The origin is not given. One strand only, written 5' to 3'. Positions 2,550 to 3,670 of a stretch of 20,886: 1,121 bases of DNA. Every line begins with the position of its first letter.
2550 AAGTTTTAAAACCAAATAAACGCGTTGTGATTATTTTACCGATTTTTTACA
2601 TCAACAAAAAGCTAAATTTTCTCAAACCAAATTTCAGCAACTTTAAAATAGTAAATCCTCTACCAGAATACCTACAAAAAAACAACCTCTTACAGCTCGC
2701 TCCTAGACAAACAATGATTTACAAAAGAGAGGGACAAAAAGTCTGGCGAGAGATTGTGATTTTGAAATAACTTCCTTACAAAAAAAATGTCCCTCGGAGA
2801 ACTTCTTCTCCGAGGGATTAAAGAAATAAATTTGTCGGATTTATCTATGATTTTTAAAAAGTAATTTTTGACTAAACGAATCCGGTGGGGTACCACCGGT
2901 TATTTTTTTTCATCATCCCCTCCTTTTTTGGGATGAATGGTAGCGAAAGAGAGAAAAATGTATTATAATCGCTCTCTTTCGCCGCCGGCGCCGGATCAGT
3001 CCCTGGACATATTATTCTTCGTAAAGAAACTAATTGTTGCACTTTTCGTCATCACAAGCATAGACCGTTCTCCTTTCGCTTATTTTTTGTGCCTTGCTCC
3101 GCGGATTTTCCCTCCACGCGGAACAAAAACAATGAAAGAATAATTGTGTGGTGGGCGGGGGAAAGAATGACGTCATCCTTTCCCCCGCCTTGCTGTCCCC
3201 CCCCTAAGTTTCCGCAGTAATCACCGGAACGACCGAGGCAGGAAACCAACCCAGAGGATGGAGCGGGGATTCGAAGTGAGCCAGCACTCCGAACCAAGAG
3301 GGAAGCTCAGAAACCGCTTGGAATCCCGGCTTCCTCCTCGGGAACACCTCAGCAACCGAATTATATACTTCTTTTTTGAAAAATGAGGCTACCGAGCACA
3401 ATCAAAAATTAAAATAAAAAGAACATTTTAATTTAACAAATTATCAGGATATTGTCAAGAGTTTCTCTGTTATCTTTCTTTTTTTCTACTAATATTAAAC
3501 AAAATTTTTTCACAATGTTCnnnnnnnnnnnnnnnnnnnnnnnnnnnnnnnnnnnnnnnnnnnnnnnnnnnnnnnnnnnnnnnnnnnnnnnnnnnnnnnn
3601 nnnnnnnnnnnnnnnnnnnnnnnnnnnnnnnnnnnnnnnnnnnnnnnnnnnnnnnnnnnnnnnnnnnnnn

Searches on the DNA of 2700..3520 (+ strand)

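Call 4: search_rna_families(source=window, start=2700, end=3520, threshold=evalue, max_evalue=10, show_alignments=4)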
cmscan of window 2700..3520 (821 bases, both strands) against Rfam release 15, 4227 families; matches with E-value up to 10: 35.
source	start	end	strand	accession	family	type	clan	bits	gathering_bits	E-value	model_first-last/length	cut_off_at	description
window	2735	2817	+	RF02761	sR084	Gene; sRNA;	-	25.5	95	0.018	1-78/78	no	sR084 sRNA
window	2783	2871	-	RF03099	RAGATH-23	Gene; sRNA;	-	25.2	92.6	0.016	1-99/99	no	RAGATH-23 RNA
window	2787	2910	+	RF00515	PyrR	Cis-reg;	-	22.2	54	1.5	1-115/115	no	PyrR binding site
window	2782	2915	-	RF00514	His_leader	Cis-reg; leader;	-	22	49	0.39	1-126/126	no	Histidine operon leader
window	3152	3191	-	RF03629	mir-641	Gene; miRNA;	-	21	100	0.32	1-98/98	no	mir-641 microRNA precursor family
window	3151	3191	-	RF03778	mir-483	Gene; miRNA;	-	20.2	60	0.53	1-75/75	no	mir-483 microRNA precursor family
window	3154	3189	-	RF00581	SNORD12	Gene; snRNA; snoRNA; CD-box;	CL00044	20.1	43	0.34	1-90/90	no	Small nucleolar SNORD12/SNORD106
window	3151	3195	+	RF03924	mir-1228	Gene; miRNA;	-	19.9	88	1.6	1-73/73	no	mir-1228 microRNA precursor family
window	3148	3197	+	RF03778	mir-483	Gene; miRNA;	-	19.3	60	0.9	1-75/75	no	mir-483 microRNA precursor family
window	3152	3191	-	RF03964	mir-H1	Gene; miRNA;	-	19.1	97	2.6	1-85/85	no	mir-H1 microRNA precursor family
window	2756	2916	+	RF00557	L10_leader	Cis-reg; leader;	-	18.9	44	1.3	1-138/138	no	Ribosomal protein L10 leader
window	2838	2939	+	RF00577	SNORD72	Gene; snRNA; snoRNA; CD-box;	-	18.8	43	8.4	1-80/80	no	Small nucleolar RNA SNORD72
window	3151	3190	-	RF00647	MIR164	Gene; miRNA;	-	18.7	64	0.65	1-68/68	no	MIR164 microRNA precursor family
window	3152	3191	+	RF03964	mir-H1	Gene; miRNA;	-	18.5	97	3.7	1-85/85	no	mir-H1 microRNA precursor family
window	2765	2879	+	RF01437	S_pombe_snR10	Gene; snRNA; snoRNA; HACA-box;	CL00031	18.1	50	8.9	1-167/167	no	small nucleolar RNA snR10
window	3154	3189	+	RF03946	mir-3132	Gene; miRNA;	-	16.5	84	8.8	1-75/75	no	mir-3132 microRNA precursor family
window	3154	3189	-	RF00766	mir-335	Gene; miRNA;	-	14.3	64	6.2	13-70/92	no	mir-335 microRNA precursor family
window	3154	3189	+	RF03952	mir-3718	Gene; miRNA;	-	14.2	78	9.9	23-70/92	no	mir-3718 microRNA precursor family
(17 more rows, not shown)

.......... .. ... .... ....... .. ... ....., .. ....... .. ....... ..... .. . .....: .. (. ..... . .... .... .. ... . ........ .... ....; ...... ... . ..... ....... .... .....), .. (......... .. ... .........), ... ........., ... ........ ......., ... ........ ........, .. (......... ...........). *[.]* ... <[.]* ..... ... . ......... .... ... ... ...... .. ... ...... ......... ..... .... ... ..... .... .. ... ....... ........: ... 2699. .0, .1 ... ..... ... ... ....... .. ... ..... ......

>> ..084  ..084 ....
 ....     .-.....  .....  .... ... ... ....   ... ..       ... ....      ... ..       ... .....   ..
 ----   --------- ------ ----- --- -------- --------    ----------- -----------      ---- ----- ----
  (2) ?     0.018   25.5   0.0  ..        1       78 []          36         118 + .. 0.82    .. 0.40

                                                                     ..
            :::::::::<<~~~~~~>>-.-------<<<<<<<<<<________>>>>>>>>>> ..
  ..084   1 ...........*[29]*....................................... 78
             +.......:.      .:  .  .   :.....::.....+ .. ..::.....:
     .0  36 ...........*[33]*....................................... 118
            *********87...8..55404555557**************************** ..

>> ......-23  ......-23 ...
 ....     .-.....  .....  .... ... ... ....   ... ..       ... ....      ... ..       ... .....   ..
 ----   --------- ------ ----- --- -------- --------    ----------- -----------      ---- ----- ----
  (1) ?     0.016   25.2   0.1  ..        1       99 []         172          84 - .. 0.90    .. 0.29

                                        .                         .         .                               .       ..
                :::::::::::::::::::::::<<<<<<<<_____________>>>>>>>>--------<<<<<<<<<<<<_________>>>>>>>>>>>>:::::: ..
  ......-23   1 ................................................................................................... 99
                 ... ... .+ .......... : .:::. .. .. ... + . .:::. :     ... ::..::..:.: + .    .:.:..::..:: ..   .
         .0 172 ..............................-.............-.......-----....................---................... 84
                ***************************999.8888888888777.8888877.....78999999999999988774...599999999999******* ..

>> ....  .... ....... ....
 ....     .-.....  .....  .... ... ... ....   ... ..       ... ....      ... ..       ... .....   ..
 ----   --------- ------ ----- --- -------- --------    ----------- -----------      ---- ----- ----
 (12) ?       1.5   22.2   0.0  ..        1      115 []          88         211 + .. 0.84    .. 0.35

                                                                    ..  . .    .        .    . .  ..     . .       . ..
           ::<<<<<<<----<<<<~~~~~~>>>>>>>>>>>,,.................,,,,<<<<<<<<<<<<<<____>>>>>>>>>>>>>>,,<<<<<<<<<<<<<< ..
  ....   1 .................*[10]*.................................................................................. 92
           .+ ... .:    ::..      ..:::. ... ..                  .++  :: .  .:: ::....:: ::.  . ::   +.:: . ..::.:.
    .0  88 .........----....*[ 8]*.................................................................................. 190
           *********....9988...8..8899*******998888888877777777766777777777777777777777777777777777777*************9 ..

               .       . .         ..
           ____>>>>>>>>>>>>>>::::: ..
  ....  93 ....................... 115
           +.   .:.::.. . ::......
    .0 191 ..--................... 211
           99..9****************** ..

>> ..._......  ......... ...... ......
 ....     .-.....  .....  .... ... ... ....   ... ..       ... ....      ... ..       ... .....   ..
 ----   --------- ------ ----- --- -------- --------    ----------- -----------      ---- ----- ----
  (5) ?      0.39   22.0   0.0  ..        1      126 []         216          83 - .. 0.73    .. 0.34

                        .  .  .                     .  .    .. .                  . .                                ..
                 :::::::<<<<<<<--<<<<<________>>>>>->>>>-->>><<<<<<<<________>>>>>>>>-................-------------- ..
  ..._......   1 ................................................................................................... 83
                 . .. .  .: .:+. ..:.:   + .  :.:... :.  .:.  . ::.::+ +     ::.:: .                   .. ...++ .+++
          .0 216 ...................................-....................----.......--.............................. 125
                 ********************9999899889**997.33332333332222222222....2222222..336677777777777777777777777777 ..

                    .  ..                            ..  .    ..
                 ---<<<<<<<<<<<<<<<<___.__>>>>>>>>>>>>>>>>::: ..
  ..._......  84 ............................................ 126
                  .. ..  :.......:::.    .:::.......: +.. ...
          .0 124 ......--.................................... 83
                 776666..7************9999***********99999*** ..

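Call 8: search_dna_similar(query=window:2780-3500:+, collection=phages, mode=distant)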
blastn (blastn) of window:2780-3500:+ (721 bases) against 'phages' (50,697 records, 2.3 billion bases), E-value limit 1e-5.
No match.

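Call 94: build_rna_model(alignment_id=A3, structure=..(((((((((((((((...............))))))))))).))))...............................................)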
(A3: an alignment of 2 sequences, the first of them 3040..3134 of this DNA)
Model R1 built from alignment A3 (2 sequences, 95 columns); structure: as given.
model positions 95; base pairs 15; branch points 0; effective number of sequences 0.93; information 0.603 bits per position. Calibrated on 0.2 Mb of random sequence (short: E-values are rough).
structure used (alignment columns):
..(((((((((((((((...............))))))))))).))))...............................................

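Call 95: search_with_rna_model(model_id=R1, sources=[L249, L253, L254, L255, L256, L257, L002, L003, L004, L005, L006, L007, L008, L009, L010, L012, L016, L018, L024, L031, L034, L039, L082, L083, L084, L085, L086, L087, L088, L089, L098, L100, L120, L154, L157, window], max_evalue=10, show_alignments=3)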
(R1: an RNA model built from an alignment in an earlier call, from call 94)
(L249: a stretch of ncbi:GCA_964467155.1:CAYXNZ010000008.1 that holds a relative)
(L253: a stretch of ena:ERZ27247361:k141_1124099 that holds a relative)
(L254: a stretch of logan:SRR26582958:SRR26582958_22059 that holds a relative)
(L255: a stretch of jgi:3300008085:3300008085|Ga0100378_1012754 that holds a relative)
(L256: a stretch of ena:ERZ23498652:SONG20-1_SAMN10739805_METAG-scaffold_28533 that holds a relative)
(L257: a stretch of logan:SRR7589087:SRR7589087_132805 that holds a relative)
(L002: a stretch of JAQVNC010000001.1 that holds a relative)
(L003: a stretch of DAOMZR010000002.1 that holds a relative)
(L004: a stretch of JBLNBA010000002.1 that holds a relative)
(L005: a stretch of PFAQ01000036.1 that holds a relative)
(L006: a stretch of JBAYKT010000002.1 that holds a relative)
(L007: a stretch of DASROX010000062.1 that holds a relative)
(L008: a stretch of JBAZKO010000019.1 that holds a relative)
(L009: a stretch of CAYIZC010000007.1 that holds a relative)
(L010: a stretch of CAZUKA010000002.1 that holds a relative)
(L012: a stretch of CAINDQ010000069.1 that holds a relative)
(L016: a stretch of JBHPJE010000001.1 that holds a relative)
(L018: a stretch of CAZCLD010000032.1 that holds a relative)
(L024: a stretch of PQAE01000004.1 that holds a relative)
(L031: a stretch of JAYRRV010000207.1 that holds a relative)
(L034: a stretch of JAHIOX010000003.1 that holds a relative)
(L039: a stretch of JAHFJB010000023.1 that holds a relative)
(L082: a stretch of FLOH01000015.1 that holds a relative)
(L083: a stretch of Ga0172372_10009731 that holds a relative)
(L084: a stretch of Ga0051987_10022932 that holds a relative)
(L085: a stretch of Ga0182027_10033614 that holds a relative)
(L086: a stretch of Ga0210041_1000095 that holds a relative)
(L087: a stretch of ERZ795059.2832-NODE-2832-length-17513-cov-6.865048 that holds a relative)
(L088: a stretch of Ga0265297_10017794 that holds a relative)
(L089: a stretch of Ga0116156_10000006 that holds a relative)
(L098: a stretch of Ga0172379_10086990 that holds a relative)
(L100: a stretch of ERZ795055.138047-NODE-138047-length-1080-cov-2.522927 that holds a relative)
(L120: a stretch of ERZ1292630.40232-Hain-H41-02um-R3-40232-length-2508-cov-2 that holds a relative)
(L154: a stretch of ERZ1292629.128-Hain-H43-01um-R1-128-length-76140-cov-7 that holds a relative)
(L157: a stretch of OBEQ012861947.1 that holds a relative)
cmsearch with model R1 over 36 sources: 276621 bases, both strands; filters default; matches with E-value up to 10: 15.
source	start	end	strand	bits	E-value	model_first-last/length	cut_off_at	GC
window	3040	3134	-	129.1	1.1e-35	1-95/95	no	0.46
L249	11724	11822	+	24.1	0.00028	1-95/95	no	0.46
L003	5313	5381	-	16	0.073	1-95/95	no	0.26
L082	7062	7123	+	14.4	0.23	1-95/95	no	0.35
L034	7693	7759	+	12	1.2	1-95/95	no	0.37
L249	11686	11770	-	11.9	1.3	1-95/95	no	0.42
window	18202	18303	+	11.1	2.2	1-95/95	no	0.31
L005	607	675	+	10.5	3.3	1-95/95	no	0.23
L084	994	1040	-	10.5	3.3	1-95/95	no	0.32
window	20491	20567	+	10.4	3.6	1-95/95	no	0.29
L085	1808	1869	+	10.1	4.5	1-95/95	no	0.39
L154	10925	10946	-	9.7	5.6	15-35/95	no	0.64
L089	2139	2178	+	9.7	5.8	1-95/95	no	0.32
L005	2290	2350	-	9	9.2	1-95/95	no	0.23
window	11816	11852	-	9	9.6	1-95/95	no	0.32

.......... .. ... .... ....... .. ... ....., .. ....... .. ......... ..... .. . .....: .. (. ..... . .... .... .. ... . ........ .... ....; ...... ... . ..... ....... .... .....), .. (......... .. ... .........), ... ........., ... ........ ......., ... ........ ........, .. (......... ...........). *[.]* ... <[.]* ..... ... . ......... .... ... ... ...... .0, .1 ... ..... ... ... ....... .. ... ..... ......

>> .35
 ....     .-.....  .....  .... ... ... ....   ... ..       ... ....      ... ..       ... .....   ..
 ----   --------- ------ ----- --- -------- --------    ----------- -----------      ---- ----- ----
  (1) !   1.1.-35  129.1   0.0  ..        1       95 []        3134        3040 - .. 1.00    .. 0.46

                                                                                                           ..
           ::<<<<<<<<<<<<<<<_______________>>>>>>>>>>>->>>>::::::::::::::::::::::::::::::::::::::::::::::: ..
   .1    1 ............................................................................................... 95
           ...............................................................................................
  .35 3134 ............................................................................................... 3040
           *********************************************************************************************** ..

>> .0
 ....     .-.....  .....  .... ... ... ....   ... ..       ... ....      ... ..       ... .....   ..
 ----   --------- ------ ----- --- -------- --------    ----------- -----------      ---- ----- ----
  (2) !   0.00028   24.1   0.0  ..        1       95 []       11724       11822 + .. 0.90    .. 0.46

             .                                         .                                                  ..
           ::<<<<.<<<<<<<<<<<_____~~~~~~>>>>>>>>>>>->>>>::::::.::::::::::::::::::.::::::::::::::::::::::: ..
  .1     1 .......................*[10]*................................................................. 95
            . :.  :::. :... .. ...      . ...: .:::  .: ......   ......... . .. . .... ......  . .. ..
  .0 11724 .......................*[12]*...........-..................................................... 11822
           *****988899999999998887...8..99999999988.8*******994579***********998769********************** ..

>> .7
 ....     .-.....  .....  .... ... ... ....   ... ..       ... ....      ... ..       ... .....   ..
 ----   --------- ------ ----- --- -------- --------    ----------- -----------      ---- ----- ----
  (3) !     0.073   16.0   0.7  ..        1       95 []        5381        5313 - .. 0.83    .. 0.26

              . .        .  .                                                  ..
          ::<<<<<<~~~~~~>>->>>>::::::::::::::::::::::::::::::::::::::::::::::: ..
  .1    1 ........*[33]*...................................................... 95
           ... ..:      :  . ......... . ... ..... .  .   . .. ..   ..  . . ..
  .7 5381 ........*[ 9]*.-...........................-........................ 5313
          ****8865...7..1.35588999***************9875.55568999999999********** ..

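Call 96: search_with_rna_model(model_id=R1, sources=[window, L249], max_evalue=0.001, make_alignment=true)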
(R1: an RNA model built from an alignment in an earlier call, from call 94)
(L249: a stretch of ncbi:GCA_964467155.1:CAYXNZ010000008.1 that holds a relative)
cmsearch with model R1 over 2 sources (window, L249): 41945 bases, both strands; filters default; matches with E-value up to 0.001: 2.
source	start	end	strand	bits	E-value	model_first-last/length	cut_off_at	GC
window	3040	3134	-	129.1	1.7e-36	1-95/95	no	0.46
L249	11724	11822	+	24.1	4.2e-05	1-95/95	no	0.46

Alignment A4: 2 matches aligned to the model, 110 columns, each read 5' to 3' on its own strand. Consensus structure (alignment columns), stored with it:
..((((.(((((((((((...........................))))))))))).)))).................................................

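Call 99: build_rna_model(alignment_id=A5)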
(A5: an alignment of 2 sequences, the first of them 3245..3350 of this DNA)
Model R2 built from alignment A5 (2 sequences, 106 columns); structure: RNAalifold consensus.
model positions 106; base pairs 36; branch points 0; effective number of sequences 0.61; information 0.59 bits per position. Calibrated on 0.2 Mb of random sequence (short: E-values are rough).
structure used (alignment columns):
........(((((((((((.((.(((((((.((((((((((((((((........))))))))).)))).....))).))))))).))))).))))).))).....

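Call 100: search_with_rna_model(model_id=R2, sources=[L249, L253, L254, L255, L256, L257, L002, L003, L004, L005, L006, L007, L008, L009, L010, L012, L016, L018, L024, L031, L034, L039, L082, L083, L084, L085, L086, L087, L088, L089, L098, L100, L120, L154, L157, window], max_evalue=10, show_alignments=3)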
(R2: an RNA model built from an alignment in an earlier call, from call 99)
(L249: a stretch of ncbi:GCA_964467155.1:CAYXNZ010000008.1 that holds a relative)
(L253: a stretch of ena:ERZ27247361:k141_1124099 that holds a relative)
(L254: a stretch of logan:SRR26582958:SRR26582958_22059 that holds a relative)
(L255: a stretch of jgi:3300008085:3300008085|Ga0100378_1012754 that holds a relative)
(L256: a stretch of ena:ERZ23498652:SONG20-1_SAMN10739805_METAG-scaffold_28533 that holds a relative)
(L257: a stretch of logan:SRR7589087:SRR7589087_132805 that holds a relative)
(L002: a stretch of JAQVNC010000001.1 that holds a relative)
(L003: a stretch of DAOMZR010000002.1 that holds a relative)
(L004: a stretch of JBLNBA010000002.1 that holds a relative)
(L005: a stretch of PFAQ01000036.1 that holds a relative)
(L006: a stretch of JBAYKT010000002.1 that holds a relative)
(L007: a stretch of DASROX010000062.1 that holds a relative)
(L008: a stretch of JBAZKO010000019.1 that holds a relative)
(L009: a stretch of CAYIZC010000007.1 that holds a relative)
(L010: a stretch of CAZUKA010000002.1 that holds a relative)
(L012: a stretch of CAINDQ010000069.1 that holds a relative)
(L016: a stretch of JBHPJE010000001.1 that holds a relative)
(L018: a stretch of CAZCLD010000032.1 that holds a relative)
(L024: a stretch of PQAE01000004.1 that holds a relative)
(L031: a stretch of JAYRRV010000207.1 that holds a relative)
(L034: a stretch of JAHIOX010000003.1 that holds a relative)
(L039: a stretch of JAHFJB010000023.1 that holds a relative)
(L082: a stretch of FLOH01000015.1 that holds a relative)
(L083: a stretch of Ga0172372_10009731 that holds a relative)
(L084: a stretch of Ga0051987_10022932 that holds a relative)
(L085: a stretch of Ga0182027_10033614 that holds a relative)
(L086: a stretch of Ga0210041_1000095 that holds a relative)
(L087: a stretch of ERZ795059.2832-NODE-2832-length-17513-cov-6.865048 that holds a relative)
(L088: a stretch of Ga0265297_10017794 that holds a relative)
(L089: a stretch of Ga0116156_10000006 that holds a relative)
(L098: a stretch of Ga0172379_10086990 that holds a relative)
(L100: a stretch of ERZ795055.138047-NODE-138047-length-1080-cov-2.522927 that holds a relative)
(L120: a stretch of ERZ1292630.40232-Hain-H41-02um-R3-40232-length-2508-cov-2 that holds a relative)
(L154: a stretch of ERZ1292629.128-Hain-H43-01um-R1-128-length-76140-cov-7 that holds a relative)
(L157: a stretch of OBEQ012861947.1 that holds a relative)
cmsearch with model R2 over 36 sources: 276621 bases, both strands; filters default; matches with E-value up to 10: 2.
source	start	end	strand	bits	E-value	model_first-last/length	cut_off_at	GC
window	3245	3350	-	131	5.8e-27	1-106/106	no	0.59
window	3242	3347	+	22.4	0.026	1-106/106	no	0.58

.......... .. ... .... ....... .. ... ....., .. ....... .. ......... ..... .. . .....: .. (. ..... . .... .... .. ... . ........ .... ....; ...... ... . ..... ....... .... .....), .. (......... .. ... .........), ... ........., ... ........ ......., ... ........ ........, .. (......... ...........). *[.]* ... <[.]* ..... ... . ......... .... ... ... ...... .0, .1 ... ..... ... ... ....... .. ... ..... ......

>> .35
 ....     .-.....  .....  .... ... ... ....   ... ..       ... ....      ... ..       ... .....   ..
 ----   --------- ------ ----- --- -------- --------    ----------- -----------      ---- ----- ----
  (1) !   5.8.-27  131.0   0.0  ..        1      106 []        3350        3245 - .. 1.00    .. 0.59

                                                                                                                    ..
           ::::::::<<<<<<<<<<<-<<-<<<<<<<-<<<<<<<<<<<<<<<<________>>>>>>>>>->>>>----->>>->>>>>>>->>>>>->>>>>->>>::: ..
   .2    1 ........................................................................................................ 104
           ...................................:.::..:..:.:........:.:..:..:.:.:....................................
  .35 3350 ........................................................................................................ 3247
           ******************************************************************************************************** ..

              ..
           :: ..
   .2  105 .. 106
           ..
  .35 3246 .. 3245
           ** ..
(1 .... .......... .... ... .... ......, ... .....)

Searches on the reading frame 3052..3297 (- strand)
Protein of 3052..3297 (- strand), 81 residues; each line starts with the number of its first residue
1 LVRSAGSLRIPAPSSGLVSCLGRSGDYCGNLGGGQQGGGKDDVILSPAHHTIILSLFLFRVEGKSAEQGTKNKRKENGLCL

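Call 20: find_homologous_proteins(query=window:3052-3297:-, max_evalue=1)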
Query window:3052-3297:-: no candidate shares three 5-residue words with the query. No homologue found.
